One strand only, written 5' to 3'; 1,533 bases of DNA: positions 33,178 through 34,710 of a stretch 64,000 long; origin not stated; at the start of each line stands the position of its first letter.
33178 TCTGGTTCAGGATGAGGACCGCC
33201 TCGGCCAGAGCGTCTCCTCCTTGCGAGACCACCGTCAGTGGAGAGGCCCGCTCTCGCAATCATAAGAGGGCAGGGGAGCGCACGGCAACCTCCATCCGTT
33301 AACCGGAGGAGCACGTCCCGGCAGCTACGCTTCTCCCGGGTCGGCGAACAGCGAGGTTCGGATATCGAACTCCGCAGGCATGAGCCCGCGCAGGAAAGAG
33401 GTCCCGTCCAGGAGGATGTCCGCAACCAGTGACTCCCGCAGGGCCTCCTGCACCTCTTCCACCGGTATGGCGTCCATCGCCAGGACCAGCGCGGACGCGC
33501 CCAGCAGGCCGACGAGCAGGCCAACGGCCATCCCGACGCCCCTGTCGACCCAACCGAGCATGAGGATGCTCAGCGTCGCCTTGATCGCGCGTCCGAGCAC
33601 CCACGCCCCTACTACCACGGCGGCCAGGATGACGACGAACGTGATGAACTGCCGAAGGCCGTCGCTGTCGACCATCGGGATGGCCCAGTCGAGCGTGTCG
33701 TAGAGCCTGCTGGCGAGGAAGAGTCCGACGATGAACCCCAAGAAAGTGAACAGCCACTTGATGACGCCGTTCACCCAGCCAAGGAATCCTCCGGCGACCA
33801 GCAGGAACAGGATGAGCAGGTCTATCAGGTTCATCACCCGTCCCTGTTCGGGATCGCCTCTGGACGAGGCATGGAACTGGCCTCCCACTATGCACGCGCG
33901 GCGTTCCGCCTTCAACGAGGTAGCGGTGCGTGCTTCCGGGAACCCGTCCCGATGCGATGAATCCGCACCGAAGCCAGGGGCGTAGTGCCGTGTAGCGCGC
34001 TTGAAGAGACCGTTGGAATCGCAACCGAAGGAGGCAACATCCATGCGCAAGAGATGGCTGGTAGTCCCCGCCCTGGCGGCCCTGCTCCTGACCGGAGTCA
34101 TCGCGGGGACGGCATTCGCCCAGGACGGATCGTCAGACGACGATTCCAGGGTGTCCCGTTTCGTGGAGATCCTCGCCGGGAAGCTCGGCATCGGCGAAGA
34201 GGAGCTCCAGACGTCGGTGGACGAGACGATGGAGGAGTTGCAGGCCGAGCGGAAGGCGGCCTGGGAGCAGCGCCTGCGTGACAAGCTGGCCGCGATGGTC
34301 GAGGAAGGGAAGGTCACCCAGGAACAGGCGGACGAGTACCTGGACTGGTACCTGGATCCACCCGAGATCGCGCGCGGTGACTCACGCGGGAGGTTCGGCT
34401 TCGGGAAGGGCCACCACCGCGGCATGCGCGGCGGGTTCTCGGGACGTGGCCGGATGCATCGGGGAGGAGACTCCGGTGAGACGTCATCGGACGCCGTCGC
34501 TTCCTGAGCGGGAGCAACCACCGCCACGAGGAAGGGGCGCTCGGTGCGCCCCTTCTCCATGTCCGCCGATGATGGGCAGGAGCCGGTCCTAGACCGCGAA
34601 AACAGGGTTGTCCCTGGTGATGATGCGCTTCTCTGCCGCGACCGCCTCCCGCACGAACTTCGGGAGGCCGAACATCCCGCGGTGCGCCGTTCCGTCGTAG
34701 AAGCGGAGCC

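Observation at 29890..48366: Roughly 300-nt intergenic element in two well-conserved copies (plus one diverged), with rigid block spacing and copy-specific 9-mers at fixed positions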

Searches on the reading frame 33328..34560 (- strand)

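Call 78: search_protein_families(library=pfam, proteins=[window:33328-34560:-], max_evalue=0.001)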
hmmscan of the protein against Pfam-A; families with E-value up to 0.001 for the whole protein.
window:33328-34560:- (411 aa): 1 family
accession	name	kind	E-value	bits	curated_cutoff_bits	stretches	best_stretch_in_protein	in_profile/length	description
PF02674.22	Colicin_V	-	1.8e-24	86.8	29.3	1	246-384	1-140/144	Colicin V production protein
